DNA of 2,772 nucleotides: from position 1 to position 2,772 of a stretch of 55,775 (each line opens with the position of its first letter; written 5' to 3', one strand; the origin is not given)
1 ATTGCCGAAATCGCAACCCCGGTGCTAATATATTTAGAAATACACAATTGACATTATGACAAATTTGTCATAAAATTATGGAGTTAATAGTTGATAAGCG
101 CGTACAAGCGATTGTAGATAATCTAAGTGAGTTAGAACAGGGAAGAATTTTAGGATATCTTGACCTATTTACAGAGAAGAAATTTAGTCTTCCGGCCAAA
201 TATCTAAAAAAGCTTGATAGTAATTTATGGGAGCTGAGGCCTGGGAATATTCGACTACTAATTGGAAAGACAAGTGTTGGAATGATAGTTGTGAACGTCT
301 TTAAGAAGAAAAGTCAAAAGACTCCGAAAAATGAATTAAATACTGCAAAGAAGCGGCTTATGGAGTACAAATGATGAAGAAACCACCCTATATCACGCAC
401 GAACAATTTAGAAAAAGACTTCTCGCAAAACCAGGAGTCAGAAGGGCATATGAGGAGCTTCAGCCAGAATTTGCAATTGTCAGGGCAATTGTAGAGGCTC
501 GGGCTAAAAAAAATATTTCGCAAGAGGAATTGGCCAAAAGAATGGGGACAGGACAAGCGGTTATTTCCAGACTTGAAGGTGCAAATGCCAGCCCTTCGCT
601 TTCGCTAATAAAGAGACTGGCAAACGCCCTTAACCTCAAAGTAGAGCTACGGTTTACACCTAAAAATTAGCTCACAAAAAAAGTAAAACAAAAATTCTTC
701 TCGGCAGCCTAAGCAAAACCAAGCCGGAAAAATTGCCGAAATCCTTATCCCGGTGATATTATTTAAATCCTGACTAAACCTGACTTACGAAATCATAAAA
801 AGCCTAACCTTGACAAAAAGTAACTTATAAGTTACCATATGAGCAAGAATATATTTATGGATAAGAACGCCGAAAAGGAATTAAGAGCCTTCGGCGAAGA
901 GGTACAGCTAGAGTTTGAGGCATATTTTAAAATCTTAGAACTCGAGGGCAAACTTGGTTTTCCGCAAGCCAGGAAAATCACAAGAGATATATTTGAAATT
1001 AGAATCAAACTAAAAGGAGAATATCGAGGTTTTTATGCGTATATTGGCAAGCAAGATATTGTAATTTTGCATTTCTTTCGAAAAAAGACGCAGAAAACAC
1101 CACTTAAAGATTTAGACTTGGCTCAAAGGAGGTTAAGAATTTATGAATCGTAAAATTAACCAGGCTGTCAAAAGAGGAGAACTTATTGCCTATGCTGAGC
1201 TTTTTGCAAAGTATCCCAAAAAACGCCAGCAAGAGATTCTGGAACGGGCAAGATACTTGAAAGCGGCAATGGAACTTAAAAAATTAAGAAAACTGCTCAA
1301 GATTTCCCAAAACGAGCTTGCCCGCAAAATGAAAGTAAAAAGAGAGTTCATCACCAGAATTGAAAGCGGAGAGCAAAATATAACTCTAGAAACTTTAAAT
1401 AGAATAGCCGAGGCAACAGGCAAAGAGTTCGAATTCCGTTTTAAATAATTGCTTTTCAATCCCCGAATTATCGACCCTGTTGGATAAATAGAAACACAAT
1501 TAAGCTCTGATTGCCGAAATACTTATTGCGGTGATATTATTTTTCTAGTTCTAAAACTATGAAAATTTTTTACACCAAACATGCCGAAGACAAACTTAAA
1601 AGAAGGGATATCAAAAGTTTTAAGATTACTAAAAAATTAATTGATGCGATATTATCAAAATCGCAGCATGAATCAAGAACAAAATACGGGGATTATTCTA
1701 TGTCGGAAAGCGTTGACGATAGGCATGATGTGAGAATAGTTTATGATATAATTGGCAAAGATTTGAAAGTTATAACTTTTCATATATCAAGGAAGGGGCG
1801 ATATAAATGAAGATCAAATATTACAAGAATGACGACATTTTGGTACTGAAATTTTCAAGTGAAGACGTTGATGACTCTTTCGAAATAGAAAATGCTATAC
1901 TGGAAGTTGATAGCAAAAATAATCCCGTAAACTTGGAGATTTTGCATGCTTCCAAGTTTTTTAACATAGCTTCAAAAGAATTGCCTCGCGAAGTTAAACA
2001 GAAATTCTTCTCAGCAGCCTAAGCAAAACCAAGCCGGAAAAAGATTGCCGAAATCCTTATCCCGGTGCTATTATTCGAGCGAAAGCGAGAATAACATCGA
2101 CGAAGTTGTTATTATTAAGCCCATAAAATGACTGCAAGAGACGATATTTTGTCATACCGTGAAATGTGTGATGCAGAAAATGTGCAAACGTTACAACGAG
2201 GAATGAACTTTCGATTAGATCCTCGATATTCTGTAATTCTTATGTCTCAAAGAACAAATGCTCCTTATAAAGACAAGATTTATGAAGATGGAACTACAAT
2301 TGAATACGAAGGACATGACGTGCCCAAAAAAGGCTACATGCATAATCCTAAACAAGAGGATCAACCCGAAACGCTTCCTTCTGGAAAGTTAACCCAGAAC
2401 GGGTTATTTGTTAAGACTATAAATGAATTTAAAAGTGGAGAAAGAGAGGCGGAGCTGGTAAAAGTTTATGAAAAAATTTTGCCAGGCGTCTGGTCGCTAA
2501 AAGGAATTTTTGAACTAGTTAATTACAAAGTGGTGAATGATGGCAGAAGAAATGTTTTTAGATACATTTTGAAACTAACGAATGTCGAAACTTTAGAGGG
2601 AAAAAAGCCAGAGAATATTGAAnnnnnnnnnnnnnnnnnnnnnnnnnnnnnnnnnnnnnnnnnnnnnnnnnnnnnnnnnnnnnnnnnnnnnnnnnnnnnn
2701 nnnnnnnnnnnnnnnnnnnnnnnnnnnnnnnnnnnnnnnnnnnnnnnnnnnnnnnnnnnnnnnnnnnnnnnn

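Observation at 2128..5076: Tightly coupled SRA-like-HNH / MazG-like / RadC-JAB / EVE-PD-(D/E)xK block: candidate multi-pronged defence against modified-base phage DNA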

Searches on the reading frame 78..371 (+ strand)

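Call 59: search_protein_families(library=pfam, proteins=[window:78-371:+], max_evalue=0.01)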
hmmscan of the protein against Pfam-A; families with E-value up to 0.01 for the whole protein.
window:78-371:+ (98 aa): 1 family
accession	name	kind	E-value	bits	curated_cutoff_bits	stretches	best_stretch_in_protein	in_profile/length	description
PF05973.20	Gp49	-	1.6e-14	54.1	23.9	1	14-94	4-89/90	Phage derived protein Gp49-like (DUF891)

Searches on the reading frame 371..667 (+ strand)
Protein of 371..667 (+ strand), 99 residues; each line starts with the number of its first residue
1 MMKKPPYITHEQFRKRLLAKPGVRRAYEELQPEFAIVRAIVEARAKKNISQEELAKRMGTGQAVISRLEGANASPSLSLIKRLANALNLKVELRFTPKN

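Call 59: search_protein_families(library=pfam, proteins=[window:371-667:+], max_evalue=0.01)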
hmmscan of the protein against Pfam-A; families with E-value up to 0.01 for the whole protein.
window:371-667:+ (99 aa): 6 families
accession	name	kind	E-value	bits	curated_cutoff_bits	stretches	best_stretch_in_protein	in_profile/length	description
PF01381.28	HTH_3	-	1.3e-12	48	23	1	42-91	3-52/55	Helix-turn-helix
PF13560.12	HTH_31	-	8.3e-09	36.1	27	1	43-94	9-61/64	Helix-turn-helix domain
PF13443.12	HTH_26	-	2.5e-06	28.1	22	1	44-91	6-54/63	Cro/C1-type HTH DNA-binding domain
PF13744.12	HTH_37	-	7.5e-05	22.9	27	1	28-94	11-78/80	Helix-turn-helix domain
PF12844.13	HTH_19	-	0.00022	21.5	30.2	1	40-89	4-53/64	Helix-turn-helix domain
PF15731.11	MqsA_antitoxin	-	0.00031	21.3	30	1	37-83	71-117/131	Antitoxin component of bacterial toxin-antitoxin system, MqsA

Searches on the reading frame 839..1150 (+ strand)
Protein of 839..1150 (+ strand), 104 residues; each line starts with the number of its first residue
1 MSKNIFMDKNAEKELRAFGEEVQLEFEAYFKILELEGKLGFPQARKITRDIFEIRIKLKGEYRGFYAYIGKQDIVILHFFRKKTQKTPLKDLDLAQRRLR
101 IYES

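Call 59: search_protein_families(library=pfam, proteins=[window:839-1150:+], max_evalue=0.01)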
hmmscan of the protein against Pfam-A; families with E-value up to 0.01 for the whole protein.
window:839-1150:+ (104 aa): 1 family
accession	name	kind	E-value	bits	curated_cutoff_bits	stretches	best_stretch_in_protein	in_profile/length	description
PF05973.20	Gp49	-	3.3e-20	72.4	23.9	1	13-99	1-89/90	Phage derived protein Gp49-like (DUF891)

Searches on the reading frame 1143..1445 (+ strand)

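Call 59: search_protein_families(library=pfam, proteins=[window:1143-1445:+], max_evalue=0.01)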
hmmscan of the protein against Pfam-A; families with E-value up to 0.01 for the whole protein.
window:1143-1445:+ (101 aa): 5 families
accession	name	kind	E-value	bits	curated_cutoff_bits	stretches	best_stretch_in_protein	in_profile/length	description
PF01381.28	HTH_3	-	3.8e-15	56.1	23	1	45-97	1-53/55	Helix-turn-helix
PF13560.12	HTH_31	-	5.8e-08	33.4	27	1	43-93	4-55/64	Helix-turn-helix domain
PF13443.12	HTH_26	-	8.9e-08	32.7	22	1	45-93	2-51/63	Cro/C1-type HTH DNA-binding domain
PF12844.13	HTH_19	-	1.9e-07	31.3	30.2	1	45-92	4-51/64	Helix-turn-helix domain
PF13413.12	HTH_25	-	0.0098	16.1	24.6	0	45-77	2-34/62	Helix-turn-helix domain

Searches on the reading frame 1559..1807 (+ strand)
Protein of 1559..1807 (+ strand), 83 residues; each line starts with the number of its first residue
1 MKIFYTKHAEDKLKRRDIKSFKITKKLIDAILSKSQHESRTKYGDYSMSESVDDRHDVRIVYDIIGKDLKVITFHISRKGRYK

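Call 59: search_protein_families(library=pfam, proteins=[window:1559-1807:+], max_evalue=0.01)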
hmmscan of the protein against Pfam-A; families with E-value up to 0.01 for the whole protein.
window:1559-1807:+ (83 aa): 1 family
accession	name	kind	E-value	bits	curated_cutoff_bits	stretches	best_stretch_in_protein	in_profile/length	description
PF14076.12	DUF4258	-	0.003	18.3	25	1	5-73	1-68/71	Domain of unknown function (DUF4258)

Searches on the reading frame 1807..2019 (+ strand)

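Call 59: search_protein_families(library=pfam, proteins=[window:1807-2019:+], max_evalue=0.01)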
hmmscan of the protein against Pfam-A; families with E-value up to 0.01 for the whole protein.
window:1807-2019:+ (71 aa): 1 family
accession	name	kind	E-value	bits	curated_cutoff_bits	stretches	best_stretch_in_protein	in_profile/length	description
PF10049.14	DUF2283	-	2e-11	44.3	23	1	2-49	1-49/49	Protein of unknown function (DUF2283)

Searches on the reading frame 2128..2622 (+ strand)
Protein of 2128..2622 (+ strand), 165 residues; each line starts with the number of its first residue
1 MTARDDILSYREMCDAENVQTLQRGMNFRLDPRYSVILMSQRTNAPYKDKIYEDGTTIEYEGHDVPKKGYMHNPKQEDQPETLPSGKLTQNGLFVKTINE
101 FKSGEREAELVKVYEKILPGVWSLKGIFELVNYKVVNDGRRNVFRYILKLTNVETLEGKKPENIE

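Call 68: search_protein_families(library=pfam, proteins=[window:2128-2622:+], max_evalue=10)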
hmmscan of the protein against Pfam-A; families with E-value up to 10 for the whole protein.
window:2128-2622:+ (165 aa): 1 family
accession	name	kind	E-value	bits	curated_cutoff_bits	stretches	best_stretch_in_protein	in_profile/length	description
PF25181.1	Phage_Bbp19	-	0.27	11.5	25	1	136-151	37-52/61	Bbp19-like phage protein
